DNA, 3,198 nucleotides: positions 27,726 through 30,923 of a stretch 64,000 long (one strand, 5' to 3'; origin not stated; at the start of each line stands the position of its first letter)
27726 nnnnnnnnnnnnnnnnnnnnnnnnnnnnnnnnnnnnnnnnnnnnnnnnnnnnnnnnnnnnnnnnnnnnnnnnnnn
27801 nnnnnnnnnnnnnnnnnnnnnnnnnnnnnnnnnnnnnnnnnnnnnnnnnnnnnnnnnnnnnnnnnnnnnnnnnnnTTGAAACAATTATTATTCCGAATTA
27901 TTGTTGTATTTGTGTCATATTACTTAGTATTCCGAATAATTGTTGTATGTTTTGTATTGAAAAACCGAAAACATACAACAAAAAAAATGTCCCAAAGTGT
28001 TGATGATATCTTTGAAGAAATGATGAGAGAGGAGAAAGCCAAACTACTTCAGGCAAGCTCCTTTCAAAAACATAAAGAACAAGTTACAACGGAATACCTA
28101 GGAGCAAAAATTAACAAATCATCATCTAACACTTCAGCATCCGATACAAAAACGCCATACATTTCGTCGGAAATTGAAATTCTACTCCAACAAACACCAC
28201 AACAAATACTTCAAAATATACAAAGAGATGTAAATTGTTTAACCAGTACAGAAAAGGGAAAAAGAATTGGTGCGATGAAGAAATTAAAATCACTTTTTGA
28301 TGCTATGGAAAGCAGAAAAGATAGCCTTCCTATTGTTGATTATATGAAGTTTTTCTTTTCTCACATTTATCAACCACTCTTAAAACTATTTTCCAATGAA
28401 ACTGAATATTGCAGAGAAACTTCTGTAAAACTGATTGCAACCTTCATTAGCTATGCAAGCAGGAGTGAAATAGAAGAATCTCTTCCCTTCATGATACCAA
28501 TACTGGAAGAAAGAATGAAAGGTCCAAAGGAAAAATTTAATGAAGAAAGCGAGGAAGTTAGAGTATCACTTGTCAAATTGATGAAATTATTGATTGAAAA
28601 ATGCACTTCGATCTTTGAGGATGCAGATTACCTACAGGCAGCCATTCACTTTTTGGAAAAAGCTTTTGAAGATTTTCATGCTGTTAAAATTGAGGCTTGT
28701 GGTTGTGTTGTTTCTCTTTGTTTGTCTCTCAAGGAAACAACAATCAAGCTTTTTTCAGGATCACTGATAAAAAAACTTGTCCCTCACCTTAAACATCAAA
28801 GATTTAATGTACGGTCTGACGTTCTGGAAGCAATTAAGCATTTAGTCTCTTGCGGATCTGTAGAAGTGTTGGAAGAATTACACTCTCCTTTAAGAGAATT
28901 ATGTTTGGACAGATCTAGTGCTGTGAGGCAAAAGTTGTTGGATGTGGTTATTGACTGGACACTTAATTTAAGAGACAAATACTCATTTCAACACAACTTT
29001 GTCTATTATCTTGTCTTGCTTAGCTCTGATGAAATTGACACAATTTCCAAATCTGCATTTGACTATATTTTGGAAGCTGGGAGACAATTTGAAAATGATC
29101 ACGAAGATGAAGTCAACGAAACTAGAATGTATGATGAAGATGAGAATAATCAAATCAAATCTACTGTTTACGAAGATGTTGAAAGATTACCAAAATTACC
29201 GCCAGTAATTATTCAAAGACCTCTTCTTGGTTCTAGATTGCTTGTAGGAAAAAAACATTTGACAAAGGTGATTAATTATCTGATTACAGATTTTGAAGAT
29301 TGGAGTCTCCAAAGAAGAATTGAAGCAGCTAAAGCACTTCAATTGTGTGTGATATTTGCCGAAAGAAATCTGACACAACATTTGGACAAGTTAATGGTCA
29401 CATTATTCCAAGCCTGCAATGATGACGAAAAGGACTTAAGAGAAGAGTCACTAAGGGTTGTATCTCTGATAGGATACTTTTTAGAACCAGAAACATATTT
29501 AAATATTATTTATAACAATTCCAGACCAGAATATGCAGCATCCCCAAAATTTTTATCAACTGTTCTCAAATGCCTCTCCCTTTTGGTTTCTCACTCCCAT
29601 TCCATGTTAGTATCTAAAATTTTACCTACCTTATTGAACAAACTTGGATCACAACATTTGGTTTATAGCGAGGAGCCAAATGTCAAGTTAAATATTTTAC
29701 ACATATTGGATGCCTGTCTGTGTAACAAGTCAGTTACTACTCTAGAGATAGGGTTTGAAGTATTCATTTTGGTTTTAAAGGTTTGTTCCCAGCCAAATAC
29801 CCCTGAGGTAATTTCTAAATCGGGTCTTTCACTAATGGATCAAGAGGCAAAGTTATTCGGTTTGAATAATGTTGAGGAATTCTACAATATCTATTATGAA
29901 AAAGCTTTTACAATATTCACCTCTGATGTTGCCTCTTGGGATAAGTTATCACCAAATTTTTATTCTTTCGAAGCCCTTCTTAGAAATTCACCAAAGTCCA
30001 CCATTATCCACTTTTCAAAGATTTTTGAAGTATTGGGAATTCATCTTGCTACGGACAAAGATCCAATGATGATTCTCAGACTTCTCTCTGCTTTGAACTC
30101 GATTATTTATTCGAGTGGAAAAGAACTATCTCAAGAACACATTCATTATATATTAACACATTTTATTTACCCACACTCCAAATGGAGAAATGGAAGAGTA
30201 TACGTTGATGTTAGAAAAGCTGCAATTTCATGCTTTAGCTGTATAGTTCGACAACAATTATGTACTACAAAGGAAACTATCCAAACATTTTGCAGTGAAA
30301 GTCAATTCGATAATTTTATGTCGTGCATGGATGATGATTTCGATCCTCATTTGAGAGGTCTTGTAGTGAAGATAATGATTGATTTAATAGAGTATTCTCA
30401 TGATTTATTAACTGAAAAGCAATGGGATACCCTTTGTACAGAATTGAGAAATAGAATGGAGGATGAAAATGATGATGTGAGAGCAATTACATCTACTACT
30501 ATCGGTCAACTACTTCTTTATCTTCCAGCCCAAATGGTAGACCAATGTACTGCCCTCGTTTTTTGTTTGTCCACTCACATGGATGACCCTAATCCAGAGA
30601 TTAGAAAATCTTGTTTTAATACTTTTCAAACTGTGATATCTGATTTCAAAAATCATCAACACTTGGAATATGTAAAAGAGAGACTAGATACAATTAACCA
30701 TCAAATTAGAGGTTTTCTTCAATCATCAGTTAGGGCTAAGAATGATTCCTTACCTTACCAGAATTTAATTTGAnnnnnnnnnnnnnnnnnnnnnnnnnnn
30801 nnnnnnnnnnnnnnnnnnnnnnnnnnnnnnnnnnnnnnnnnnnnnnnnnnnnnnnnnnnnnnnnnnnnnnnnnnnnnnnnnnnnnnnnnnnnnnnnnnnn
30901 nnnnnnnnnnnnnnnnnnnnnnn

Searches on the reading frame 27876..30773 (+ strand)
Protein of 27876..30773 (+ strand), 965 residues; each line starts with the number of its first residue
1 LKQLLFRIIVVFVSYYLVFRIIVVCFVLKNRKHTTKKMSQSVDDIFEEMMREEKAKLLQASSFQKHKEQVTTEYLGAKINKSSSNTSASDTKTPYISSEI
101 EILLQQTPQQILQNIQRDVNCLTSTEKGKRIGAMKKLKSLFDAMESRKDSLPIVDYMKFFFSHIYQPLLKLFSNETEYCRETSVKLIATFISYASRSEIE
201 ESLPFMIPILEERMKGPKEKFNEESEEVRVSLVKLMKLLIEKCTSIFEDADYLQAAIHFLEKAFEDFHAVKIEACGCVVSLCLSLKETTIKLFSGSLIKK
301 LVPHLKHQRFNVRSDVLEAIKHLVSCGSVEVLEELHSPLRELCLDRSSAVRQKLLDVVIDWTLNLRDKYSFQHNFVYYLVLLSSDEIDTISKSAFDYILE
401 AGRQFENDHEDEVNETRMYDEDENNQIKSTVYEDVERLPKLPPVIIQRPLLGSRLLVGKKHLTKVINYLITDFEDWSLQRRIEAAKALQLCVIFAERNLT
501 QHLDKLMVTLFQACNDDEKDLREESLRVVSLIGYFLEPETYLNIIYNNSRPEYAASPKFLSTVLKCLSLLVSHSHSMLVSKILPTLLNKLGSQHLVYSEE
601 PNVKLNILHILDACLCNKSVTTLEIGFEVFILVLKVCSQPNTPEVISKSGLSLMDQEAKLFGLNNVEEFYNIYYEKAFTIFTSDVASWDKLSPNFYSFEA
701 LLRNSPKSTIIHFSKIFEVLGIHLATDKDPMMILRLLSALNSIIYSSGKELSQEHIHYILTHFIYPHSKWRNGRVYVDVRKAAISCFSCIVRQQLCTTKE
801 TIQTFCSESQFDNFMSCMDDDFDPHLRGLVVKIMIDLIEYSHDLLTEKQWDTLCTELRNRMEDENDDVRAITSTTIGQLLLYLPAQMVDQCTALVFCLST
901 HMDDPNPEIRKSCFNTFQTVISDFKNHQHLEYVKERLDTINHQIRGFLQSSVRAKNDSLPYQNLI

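Call 36: search_protein_families(library=pfam, proteins=[window:27876-30773:+], max_evalue=0.001)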
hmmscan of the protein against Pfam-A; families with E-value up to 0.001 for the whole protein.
window:27876-30773:+ (965 aa): 9 families
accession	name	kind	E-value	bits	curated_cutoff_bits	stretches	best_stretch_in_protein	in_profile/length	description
PF25757.1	TPR_DNAAF5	-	1.3e-60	205.5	27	1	121-414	1-286/288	Dynein axonemal assembly factor 5-like, TPR repeats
PF24573.1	HEAT_DAAF5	-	2.1e-31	109.6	31.9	1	443-638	4-192/194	Dynein axonemal assembly factor 5, HEAT-repeat domain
PF24492.1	HEAT_ECM29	-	5.2e-12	46.6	27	0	220-342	35-158/160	Proteasome adapter and scaffold protein ECM29, HEAT-repeat domain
PF02985.28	HEAT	-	6.6e-10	38.7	23.5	0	898-922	5-29/31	HEAT repeat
PF25786.1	HEAT_GCN1_C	-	1.7e-08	35.1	27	0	842-920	17-94/151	GCN1-like, C-terminal HEAT repeats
PF12717.13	Cnd1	-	4e-08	33.9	26.4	1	847-943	16-107/162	non-SMC mitotic condensation complex subunit 1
PF13513.12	HEAT_EZ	-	3e-06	28.1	27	0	856-879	32-55/55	HEAT-like repeat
PF12755.13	Vac14_Fab1_bd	-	0.00015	22.8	22.1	0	459-524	22-87/97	Vacuolar 14 Fab1-binding region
PF21581.3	SCD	-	0.0006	20.5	27.5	0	865-936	4-73/75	Stromalin conservative domain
